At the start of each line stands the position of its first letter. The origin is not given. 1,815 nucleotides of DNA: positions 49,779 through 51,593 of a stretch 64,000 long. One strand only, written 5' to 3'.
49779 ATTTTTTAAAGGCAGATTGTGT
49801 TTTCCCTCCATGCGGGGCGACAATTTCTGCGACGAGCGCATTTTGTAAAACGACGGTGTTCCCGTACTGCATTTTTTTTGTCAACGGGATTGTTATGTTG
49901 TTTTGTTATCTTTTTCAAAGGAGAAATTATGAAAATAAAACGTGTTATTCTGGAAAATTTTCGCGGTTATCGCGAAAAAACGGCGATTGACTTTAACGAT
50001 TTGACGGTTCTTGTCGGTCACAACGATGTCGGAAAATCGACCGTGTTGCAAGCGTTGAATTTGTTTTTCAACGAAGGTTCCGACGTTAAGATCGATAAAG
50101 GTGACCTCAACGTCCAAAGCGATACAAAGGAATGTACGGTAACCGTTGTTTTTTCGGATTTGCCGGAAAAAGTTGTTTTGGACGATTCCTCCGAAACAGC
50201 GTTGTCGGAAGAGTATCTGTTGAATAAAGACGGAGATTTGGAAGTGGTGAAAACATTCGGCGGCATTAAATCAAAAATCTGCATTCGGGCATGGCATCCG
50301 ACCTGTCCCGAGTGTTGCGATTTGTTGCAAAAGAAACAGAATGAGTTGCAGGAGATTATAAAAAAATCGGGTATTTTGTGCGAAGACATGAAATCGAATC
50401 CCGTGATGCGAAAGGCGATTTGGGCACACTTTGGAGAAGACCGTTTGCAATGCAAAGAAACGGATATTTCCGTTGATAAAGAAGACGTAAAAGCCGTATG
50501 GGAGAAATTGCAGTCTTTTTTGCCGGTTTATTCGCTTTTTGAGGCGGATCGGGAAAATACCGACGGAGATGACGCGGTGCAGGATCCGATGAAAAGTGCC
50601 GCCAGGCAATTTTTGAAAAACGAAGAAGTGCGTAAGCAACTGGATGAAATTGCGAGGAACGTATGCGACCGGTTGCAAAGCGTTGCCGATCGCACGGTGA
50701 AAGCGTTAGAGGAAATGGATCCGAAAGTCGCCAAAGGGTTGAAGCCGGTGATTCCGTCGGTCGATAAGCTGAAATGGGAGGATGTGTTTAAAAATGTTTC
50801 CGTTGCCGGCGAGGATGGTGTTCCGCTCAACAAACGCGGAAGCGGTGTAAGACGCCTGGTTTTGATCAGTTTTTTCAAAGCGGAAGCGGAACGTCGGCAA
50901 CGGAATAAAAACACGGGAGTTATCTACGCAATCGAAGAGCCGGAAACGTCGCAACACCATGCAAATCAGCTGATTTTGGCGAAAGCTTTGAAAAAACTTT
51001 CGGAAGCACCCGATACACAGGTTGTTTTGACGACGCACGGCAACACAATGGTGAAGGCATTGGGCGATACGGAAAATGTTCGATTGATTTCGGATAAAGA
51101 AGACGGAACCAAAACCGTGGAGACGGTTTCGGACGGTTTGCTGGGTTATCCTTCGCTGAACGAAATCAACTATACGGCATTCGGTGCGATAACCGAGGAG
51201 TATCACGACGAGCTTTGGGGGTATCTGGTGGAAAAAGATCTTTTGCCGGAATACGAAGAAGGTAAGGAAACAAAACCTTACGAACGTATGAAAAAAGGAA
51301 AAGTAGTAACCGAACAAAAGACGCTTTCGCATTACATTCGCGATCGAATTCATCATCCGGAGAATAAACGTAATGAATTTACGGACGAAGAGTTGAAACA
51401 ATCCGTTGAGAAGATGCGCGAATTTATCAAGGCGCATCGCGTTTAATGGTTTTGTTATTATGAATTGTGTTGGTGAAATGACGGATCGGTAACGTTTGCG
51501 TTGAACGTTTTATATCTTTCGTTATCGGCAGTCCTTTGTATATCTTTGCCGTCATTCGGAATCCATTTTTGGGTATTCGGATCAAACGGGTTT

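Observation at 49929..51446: Stand-alone ABC/OLD-like ATPase with a C-terminal Rx4H (HEPN-like) motif instead of Toprim: candidate single-gene defence nuclease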

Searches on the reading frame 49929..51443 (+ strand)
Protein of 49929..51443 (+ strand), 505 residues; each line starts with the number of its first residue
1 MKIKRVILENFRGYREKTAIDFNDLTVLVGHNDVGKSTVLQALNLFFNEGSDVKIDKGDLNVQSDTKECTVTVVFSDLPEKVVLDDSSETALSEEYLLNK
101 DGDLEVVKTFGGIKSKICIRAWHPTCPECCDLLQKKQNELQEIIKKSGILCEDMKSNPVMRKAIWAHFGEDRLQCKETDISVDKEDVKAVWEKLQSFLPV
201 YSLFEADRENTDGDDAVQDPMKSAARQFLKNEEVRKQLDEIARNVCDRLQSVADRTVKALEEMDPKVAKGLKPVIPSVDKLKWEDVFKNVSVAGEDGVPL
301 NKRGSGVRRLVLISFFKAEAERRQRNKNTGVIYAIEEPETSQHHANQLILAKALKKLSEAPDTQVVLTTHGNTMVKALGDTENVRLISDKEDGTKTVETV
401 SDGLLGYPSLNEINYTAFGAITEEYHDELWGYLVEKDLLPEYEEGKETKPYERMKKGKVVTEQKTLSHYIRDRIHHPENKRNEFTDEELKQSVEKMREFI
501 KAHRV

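Call 6: search_protein_families(library=pfam, proteins=[window:49929-51443:+], max_evalue=1)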
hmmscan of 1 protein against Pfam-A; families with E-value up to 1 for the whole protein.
window:49929-51443:+ (505 aa): 11 families
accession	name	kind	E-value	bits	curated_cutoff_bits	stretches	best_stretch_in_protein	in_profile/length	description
PF13175.12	AAA_15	-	8.3e-79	266.3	32.1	1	1-375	1-374/374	AAA ATPase domain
PF13304.12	AAA_21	-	2.4e-13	51.3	27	2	25-98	1-65/304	AAA domain, putative AbiEii toxin, Type IV TA system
PF02463.25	SMC_N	-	4.9e-10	39.6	40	1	3-93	2-100/220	RecF/RecN/SMC N terminal domain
PF13476.12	AAA_23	-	1.3e-09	39.5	27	1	5-172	1-142/201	AAA domain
PF11398.14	DUF2813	-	1.9e-07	31.2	21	1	1-59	1-59/372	Protein of unknown function (DUF2813)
PF13514.12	AAA_27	-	0.00017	21.7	22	1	1-44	1-47/206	AAA domain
PF13555.12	AAA_29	-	0.00098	19.3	27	1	5-45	3-44/61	P-loop containing region of AAA domain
PF00005.33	ABC_tran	-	0.0016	19.5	25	1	24-77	12-67/137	ABC transporter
PF18305.6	DNA_pol_A_exoN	-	0.079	13.7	23.5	1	119-167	5-53/87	3' to 5' exonuclease C-terminal domain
PF08910.15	Aida_N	-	0.098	13.5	25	0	128-200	22-94/103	Aida N-terminus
PF22733.1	NNH1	-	0.13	12.8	27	1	204-262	17-75/177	NACHT N-terminal Helical domain 1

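Call 7: search_protein_families(library=padloc, proteins=[window:49929-51443:+], max_evalue=1)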
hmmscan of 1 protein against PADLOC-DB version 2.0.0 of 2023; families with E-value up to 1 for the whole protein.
window:49929-51443:+ (505 aa): 137 families (the best 25 are shown)
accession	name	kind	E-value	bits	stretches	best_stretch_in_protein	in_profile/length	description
PDLC02979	AriA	-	1.3e-68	230.6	1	1-375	1-373/373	-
PDLC02358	Old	-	5.6e-27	92.8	2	234-402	178-356/578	Old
PDLC00066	GajA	-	2.5e-24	83.8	2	1-85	1-89/567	AAA ATPase domain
PDLC00069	GajA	-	2.1e-20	70.8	2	1-68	1-68/687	AAA ATPase domain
PDLC00077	GajA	-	3.4e-20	70.1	2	232-391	233-396/616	AAA ATPase domain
PDLC00061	GajA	-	2.2e-19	67.4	2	1-63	1-64/652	AAA ATPase domain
PDLC00090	GajA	-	4.9e-19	66.5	2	1-69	1-71/659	AAA ATPase domain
PDLC00067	GajA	-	1.2e-18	65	2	2-72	4-73/604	AAA ATPase domain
PDLC00083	GajA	-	2.1e-18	64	2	209-389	181-352/639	AAA ATPase domain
PDLC00091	GajA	-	2.6e-18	64.2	2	1-68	1-71/627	AAA ATPase domain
PDLC04168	GajA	-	4.5e-18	63.2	2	1-85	1-86/570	-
PDLC00078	GajA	-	1.6e-16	58.2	2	1-76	1-73/580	AAA ATPase domain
PDLC00094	GajA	-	2.9e-16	57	2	1-47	1-46/569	AAA ATPase domain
PDLC00081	GajA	-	3.1e-16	57.2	2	304-397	258-348/574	AAA ATPase domain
PDLC00082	GajA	-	5e-16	56.2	2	298-391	340-433/694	AAA ATPase domain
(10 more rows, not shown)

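Call 8: search_protein_families(library=ncbifam, proteins=[window:49929-51443:+], max_evalue=1)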
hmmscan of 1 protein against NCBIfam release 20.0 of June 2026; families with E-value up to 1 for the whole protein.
window:49929-51443:+ (505 aa): 27 families (the best 25 are shown)
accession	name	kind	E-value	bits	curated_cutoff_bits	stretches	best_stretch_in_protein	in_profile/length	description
NF053563.1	Rkd4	equivalog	2.8e-08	32.4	860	1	2-45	2-45/747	arcadin-4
NF038234.1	retron_eff_Eco8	equivalog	1.3e-07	30.6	250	1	1-75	1-74/679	retron Eco8 family effector endonuclease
NF041760.1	PtuA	equivalog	8.5e-07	28.2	500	1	2-75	51-132/524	retron Ec78 anti-phage system effector ATPase PtuA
NF047739.1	antiphage_MADS3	equivalog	5.5e-06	25.8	420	2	3-46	2-44/427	methylation-associated defense system AAA family ATPase MAD3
TIGR00611.2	recf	equivalog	1.3e-05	24.6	172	1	3-88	1-85/339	DNA replication/repair protein RecF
NF003034.1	PRK03918.1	equivalog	2.2e-05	22.6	700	1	1-84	1-86/878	DNA double-strand break repair ATPase Rad50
NF002572.0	PRK02224.1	equivalog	8.5e-05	21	1087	1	1-77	1-76/888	DNA double-strand break repair ATPase Rad50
NF041035.1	Rad50_Halo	equivalog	0.00024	19.6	1000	1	1-76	1-75/883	DNA double-strand break repair ATPase Rad50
NF041034.1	Rad50_Sulf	equivalog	0.00076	17.4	1000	1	1-77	1-75/872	DNA double-strand break repair ATPase Rad50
NF041774.1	tung_ATPbind_TupC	equivalog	0.00083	18.4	400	1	17-87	20-86/319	tungstate ABC transporter ATP-binding protein TupC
NF050108.1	galactan_ABC_ATP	equivalog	0.0011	18.2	400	0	23-46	55-78/244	galactan export ABC transporter ATP-binding subunit Wzt/RfbE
TIGR04521.1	ECF_ATPase_2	equivalog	0.0044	16.1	330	1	19-68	27-77/279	energy-coupling factor transporter ATPase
TIGR00618.1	sbcc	subfamily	0.0051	14.8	478.5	1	1-44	1-48/1043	exonuclease subunit SbcC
NF007225.0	PRK09643.1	equivalog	0.0058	16.3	190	1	208-267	49-112/204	RNA polymerase sigma factor SigM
TIGR04520.1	ECF_ATPase_1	equivalog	0.012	15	315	1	20-77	25-85/269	energy-coupling factor transporter ATPase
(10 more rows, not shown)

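Call 10: find_homologous_proteins(query=window:49929-51443:+, max_evalue=0.001)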
Query window:49929-51443:+ (505 aa): 6232 proteins with E <= 0.001 among 8000 candidates; the best 120 are listed.
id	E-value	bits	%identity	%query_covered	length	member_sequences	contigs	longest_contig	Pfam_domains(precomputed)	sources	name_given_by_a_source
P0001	0.0e+0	1131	100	100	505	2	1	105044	PF11398.15,PF13175.13,PF13476.13,PF02463.26,PF13304.13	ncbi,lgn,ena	-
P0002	0.0e+0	1041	93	100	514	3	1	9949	PF11398.15,PF13175.13,PF13476.13,PF02463.26,PF13304.13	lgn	-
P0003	1.2e-294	995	89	100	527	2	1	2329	PF11398.15,PF13175.13,PF13476.13,PF02463.26,PF13304.13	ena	-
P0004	3.3e-256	869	79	100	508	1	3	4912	PF11398.15,PF13175.13,PF13476.13,PF02463.26,PF13304.13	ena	-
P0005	5.9e-246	835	76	100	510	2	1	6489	PF11398.15,PF13175.13,PF13476.13,PF02463.26,PF13304.13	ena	-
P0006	1.2e-244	831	75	100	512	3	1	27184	PF11398.15,PF13175.13,PF13476.13,PF02463.26,PF13304.13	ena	-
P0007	1.1e-238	811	74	100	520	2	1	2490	PF11398.15,PF13175.13,PF13476.13,PF02463.26,PF13304.13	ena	-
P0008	2.0e-226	770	70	99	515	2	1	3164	PF11398.15,PF13514.13,PF13175.13,PF13476.13,PF02463.26,PF13304.13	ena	-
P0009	1.9e-176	606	55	99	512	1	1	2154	PF11398.15,PF13175.13,PF13476.13,PF13304.13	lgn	-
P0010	6.5e-174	597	55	100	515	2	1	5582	PF11398.15,PF13175.13,PF13476.13,PF02463.26,PF13304.13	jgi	jgi:AAA15 family ATPase/GTPase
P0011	6.7e-174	597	56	99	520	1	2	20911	PF11398.15,PF13175.13,PF13476.13,PF02463.26,PF13304.13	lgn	-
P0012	1.5e-173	596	55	99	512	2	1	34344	PF11398.15,PF13175.13,PF13476.13,PF02463.26,PF13304.13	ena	-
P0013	6.2e-173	594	57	99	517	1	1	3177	PF11398.15,PF13175.13,PF13476.13,PF13304.13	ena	-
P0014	3.4e-172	592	55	99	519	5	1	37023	PF11398.15,PF13175.13,PF13476.13,PF13304.13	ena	-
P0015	6.2e-172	591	55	99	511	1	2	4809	PF11398.15,PF13175.13,PF13476.13,PF02463.26,PF13304.13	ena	-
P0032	1.3e-168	580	54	99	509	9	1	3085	PF11398.15,PF13175.13,PF13476.13,PF02463.26,PF13304.13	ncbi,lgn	-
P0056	1.0e-164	567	52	99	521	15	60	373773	PF11398.15,PF13175.13,PF13476.13,PF02463.26,PF13304.13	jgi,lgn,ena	jgi:predicted ATP-dependent endonuclease of OLD family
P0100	1.8e-161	556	51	99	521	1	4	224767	PF11398.15,PF00005.34,PF13175.13,PF13476.13,PF02463.26,PF13304.13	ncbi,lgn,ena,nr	ncbi:MAG: ATP-binding protein [Firmicutes bacterium]|nr:ATP-binding protein [Bacillota bacterium]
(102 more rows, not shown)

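Call 12: find_encoding_contigs(protein=P0001, flank=6000, max_places=3)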
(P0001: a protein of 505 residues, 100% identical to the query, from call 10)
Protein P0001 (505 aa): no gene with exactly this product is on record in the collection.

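Call 17: search_solved_structures(query=A1, max_evalue=0.001)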
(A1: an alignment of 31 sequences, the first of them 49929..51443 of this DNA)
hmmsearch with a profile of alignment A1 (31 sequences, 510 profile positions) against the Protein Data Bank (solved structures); distinct sequences matched with E-value up to 0.001: 35.
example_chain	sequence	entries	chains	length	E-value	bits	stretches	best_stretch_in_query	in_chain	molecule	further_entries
6p74_A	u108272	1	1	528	9e-14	54.2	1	298-403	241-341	Putative ATP-dependent endonuclease of the OLD family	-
8wy4_A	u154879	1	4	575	3.3e-12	49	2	1-74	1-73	Endonuclease GajA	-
8jq9_B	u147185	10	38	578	3.3e-12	49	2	1-74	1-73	Endonuclease GajA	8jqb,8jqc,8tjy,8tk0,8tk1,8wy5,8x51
8j4t_A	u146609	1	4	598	3.7e-12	48.9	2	1-74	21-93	Endonuclease GajA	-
8u7i_A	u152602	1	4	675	1.8e-11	46.6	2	2-74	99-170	Endonuclease GajA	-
8sm3_A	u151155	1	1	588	1.8e-11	46.6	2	2-74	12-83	Endonuclease GajA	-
8ee4_A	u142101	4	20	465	7.7e-10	41.2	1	1-45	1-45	PtuA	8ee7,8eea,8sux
9n69_A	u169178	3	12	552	9.8e-09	37.6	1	3-86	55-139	AAA family ATPase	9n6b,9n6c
1e69_A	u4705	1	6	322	4.5e-07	32.1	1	1-102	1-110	CHROMOSOME SEGREGATION SMC PROTEIN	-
9e8z_C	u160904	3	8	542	8.5e-07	31.2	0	2-44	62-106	Retron Ec83 probable ATPase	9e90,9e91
9o4a_A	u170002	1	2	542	4.7e-06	28.7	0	2-44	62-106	Retron Ec83 probable ATPase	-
9vkz_A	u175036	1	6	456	8e-06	28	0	3-43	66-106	Retron Ec78 probable ATPase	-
9kjx_B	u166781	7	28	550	1e-05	27.6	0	230-396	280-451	AAA family ATPase | Retron I-A effector PtuA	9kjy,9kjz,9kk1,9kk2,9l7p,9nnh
9vh1_D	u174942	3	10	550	1.1e-05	27.5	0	3-43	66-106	Retron Ec78 probable ATPase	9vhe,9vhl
9u9y_A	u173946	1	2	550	1.2e-05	27.4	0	230-396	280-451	AAA family ATPase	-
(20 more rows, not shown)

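Call 18: find_related_loci(query=A1, collection=genome_contigs, flank=6000)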
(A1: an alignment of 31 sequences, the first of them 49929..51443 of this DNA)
Query A1 (505 aa) in genome_contigs; peptide patterns used: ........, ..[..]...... (x = any residue, [..] = any of these).
599 stretches matched a pattern (row limit reached: there are more); 591 encode a relative of the query (tblastn E <= 1e-3); the best 80 are kept; 80 distinct loci.
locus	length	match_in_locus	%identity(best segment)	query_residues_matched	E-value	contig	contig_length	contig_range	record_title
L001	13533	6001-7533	52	1-505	2e-172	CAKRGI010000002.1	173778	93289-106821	MAG: uncultured Mediterraneibacter sp. isolate REFINED_METABAT215_TOP10_CONTIGS_1500_ASSEMBLY_K77_MERGED__Hadza_MoBio_ha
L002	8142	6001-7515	51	1-501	4e-171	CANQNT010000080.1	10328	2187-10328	MAG: uncultured Acetatifactor sp. isolate Lapin-012__bin4 genome assembly, contig: Lapin-012__NODE_7125_length_10328_cov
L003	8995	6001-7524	52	1-502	7e-170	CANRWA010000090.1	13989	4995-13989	MAG TPA_asm: uncultured Clostridia bacterium isolate SRR15730559_bin.10_metawrap_v1.3_MAG genome assembly, contig: NODE.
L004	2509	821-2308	52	10-501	0e+0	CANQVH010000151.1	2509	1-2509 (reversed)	MAG: uncultured Lachnospiraceae bacterium isolate Lapin-032__bin84 genome assembly, contig: Lapin-032__NODE_50756_length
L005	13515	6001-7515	51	1-500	2e-169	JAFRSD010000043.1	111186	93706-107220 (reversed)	MAG: Lachnospiraceae bacterium isolate RGIG2751 Goat_Omasum-5__c599438, whole genome shotgun sequence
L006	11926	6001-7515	51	1-500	2e-169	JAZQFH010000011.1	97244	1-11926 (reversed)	MAG: Erysipelotrichaceae bacterium isolate T1900044633_TS20190099.MAGScoT_cleanbin_000014 SGB_1086_k141_651683, whole ge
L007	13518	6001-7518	51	1-501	2e-169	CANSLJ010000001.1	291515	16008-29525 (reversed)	MAG TPA_asm: uncultured bacterium isolate SRR13921779_bin.4_metawrap_v1.3_MAG genome assembly, contig: NODE.6_length_291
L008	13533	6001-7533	51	1-505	3e-168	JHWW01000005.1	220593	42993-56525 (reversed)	Lachnospiraceae bacterium V9D3004 T524DRAFT_scaffold00004.4_C, whole genome shotgun sequence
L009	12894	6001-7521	51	1-502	8e-168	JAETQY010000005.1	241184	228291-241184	MAG: Bacillota bacterium isolate S28_Bin1 scaffold_199_2, whole genome shotgun sequence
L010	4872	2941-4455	51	1-501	8e-172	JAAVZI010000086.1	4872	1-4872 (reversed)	MAG: Lachnospiraceae bacterium isolate ABMPRH_301_1 k141_365018, whole genome shotgun sequence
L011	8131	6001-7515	51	1-501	6e-168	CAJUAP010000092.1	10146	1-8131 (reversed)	MAG TPA_asm: uncultured Acetatifactor sp. isolate MGBC125006 genome assembly, contig: MGBC125006.92, whole genome shotgu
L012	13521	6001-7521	51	1-502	2e-167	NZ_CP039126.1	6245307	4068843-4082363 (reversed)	Blautia producta strain DSM 2950 chromosome, complete genome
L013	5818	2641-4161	51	1-503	8e-169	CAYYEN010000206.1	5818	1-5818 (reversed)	MAG TPA_asm: uncultured Spirochaetaceae bacterium isolate binchicken_co153_445 genome assembly, contig: NODE_22481_lengt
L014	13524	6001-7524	51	1-503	5e-168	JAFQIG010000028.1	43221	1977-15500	MAG: Clostridia bacterium isolate RGIG1844 Goat_Cecum-5__c247434, whole genome shotgun sequence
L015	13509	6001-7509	51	1-500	3e-165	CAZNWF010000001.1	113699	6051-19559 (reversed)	MAG TPA_asm: uncultured Geobacter sp. isolate SRP220891_co4_31 genome assembly, contig: NODE_171_length_113699_cov_19.22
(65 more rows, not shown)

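Call 27: search_protein_families(library=pfam, alignment_id=A3, max_evalue=0.00001)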
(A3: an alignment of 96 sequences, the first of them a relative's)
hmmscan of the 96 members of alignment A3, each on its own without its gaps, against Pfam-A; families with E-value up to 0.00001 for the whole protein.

A. member 1, L002:4047-5960:+ (638 aa): 2 families
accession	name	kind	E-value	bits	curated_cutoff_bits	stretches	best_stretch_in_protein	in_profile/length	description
PF15978.11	TnsD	-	1.4e-45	156.4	32.4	1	214-567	1-353/355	Tn7-like transposition protein D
PF06527.16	TniQ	-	4.1e-19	70.1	27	1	10-170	2-140/142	TniQ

B. families by the number of members that match (of 96 scanned): 100 families (the first 25 are shown)
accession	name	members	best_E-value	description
PF01420.25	Methylase_S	9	1e-47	Type I restriction modification DNA specificity domain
PF02384.22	N6_Mtase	7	1.2e-119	N-6 DNA Methylase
PF04851.21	ResIII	4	4.4e-39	Type III restriction enzyme, res subunit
PF00270.35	DEAD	4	3.4e-26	DEAD/DEAH box helicase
PF12161.14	HsdM_N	4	1.5e-23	HsdM N-terminal domain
PF13304.12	AAA_21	3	3e-13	AAA domain, putative AbiEii toxin, Type IV TA system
PF09491.16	RE_AlwI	2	2.7e-97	AlwI restriction endonuclease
PF00145.23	DNA_methylase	2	3.5e-95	C-5 cytosine-specific DNA methylase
PF02086.21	MethyltransfD12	2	7.1e-93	D12 class N6 adenine-specific DNA methyltransferase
PF18766.7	SWI2_SNF2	2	5e-61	SWI2/SNF2 ATPase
PF15978.11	TnsD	2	1.4e-45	Tn7-like transposition protein D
PF00589.27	Phage_integrase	2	6.7e-44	Phage integrase family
PF01555.25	N6_N4_Mtase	2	7.3e-42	DNA methylase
PF04313.20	HSDR_N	2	1.6e-40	Type I restriction enzyme R protein N terminus (HSDR_N)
PF00005.33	ABC_tran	2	1.1e-28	ABC transporter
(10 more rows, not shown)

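Call 28: search_protein_families(library=pfam, alignment_id=A4, max_evalue=0.00001)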
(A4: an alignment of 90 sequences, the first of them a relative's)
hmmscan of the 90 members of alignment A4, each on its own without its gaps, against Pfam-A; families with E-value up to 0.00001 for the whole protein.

A. member 1, L003:7597-8157:+ (187 aa): 0 families

B. families by the number of members that match (of 90 scanned): 97 families (the first 25 are shown)
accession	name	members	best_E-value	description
PF04313.20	HSDR_N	9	8.5e-50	Type I restriction enzyme R protein N terminus (HSDR_N)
PF04851.21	ResIII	9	1.3e-41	Type III restriction enzyme, res subunit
PF18766.7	SWI2_SNF2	8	1.6e-78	SWI2/SNF2 ATPase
PF00270.35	DEAD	8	1.4e-09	DEAD/DEAH box helicase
PF22679.2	T1R_D3-like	5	3e-60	Type I restriction enzyme subunit R domain 3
PF13304.12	AAA_21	4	3.2e-15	AAA domain, putative AbiEii toxin, Type IV TA system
PF02463.25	SMC_N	4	9.5e-12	RecF/RecN/SMC N terminal domain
PF00005.33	ABC_tran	3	6.1e-33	ABC transporter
PF07669.17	Eco57I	3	3.4e-32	Eco57I restriction-modification methylase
PF04326.19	SLFN_AlbA_2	3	9.1e-16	Schlafen, AlbA_2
PF02384.22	N6_Mtase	3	9.4e-13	N-6 DNA Methylase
PF00872.24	Transposase_mut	2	1.2e-109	Transposase, Mutator family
PF02086.21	MethyltransfD12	2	3e-85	D12 class N6 adenine-specific DNA methyltransferase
PF12008.13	EcoR124_C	2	4.5e-72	Type I restriction and modification enzyme - subunit R C terminal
PF17761.7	DUF1016_N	2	1.8e-44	DUF1016 N-terminal domain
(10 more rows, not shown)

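Call 45: list_cluster_members(proteins=[P0001, P0056, P0100, P0032])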
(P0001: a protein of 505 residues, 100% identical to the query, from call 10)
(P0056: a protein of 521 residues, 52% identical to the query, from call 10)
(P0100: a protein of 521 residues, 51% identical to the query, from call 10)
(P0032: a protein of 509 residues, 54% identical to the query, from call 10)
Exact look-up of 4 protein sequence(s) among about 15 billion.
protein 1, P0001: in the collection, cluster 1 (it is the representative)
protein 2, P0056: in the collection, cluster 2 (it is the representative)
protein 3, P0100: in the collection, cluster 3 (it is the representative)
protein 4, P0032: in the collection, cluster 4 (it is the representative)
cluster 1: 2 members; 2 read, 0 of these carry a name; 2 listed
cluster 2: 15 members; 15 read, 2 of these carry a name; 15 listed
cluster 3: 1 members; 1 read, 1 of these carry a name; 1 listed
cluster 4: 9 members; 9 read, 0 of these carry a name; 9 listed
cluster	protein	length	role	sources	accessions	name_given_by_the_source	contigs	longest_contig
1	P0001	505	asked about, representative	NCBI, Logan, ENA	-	-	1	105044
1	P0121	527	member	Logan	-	-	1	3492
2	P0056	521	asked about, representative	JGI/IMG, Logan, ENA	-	predicted ATP-dependent endonuclease of OLD family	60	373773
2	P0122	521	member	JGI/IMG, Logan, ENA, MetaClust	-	\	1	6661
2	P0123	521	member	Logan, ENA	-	-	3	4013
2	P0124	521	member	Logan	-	-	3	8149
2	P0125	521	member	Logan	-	-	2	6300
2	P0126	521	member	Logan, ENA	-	-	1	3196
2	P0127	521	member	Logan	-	-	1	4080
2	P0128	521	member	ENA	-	-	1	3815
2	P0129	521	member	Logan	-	-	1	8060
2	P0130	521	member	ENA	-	-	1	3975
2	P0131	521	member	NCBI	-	-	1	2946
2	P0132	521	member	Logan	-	-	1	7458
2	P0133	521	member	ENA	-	-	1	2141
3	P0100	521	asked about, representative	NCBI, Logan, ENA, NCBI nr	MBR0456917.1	MAG: ATP-binding protein [Firmicutes bacterium] | ATP-binding protein [Bacillota bacterium]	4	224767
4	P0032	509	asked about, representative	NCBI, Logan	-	-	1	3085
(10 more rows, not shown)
